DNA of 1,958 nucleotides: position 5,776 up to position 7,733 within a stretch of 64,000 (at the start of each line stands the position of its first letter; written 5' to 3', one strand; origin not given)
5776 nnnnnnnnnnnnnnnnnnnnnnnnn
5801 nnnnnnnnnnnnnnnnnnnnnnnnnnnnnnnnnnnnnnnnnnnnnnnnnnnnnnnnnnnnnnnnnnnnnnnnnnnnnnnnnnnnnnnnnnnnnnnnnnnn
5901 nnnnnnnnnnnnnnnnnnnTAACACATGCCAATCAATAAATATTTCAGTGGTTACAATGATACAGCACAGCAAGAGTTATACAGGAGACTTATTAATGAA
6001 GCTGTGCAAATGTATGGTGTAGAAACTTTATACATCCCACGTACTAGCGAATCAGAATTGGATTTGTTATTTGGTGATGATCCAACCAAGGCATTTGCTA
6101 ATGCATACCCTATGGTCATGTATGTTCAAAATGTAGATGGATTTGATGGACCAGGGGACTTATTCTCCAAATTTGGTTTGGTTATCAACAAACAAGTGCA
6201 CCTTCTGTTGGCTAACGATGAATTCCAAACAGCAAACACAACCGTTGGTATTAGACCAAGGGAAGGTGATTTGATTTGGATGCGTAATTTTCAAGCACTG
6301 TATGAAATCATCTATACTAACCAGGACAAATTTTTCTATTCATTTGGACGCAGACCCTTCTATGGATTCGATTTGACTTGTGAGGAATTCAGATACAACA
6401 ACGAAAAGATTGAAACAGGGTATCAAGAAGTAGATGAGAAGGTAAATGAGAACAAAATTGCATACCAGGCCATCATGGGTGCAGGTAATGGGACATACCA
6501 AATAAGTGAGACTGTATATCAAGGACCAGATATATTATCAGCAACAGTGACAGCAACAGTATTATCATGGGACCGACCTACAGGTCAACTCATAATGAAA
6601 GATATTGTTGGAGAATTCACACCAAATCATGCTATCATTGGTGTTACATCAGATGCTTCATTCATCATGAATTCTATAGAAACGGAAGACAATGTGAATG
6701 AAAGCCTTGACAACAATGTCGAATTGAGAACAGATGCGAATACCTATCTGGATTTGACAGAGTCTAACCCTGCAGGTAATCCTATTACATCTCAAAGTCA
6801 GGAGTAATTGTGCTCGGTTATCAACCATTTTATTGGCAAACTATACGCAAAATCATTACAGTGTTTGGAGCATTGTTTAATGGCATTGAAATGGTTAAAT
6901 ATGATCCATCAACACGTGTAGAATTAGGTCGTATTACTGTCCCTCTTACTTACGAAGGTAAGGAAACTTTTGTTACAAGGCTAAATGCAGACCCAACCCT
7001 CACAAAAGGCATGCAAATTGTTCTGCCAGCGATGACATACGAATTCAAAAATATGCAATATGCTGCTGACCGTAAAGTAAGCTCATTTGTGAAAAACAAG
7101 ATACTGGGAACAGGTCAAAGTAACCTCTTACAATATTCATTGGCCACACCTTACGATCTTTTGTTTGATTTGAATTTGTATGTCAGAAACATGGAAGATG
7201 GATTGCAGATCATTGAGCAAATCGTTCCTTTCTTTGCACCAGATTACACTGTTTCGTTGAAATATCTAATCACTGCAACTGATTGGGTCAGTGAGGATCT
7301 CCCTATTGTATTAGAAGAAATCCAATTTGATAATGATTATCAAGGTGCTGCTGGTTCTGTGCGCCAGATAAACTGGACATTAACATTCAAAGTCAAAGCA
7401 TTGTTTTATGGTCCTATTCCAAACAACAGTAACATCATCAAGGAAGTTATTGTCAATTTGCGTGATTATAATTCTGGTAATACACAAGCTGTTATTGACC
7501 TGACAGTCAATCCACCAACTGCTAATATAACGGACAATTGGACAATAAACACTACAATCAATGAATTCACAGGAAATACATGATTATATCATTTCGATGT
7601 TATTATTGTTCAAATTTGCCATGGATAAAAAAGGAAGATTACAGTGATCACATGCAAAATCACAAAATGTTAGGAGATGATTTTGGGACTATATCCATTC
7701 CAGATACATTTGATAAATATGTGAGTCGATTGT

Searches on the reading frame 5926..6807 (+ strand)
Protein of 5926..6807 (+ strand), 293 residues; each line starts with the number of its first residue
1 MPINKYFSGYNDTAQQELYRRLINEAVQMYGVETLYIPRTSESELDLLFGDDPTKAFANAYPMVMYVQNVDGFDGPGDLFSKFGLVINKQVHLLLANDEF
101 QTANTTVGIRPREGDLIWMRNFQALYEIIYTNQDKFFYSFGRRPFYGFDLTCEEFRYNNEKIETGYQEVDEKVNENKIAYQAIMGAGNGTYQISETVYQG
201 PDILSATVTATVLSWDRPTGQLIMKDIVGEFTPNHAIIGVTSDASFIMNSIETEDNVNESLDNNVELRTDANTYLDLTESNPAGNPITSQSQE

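Call 44: search_protein_families(library=pfam, proteins=[window:5926-6807:+], max_evalue=0.001)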
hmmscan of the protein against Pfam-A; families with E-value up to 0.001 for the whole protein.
window:5926-6807:+ (293 aa): 1 family
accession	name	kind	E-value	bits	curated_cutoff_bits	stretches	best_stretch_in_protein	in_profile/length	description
PF11649.13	T4_neck-protein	-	1.1e-27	97.6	25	1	3-168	30-190/278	Virus neck protein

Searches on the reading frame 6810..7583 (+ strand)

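Call 44: search_protein_families(library=pfam, proteins=[window:6810-7583:+], max_evalue=0.001)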
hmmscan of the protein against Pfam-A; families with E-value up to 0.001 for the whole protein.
window:6810-7583:+ (257 aa): 1 family
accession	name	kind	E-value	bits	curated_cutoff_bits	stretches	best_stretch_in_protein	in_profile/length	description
PF16724.11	T4-gp15_tss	-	3.6e-59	200.3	25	1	7-253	2-241/245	T4-like virus Myoviridae tail sheath stabiliser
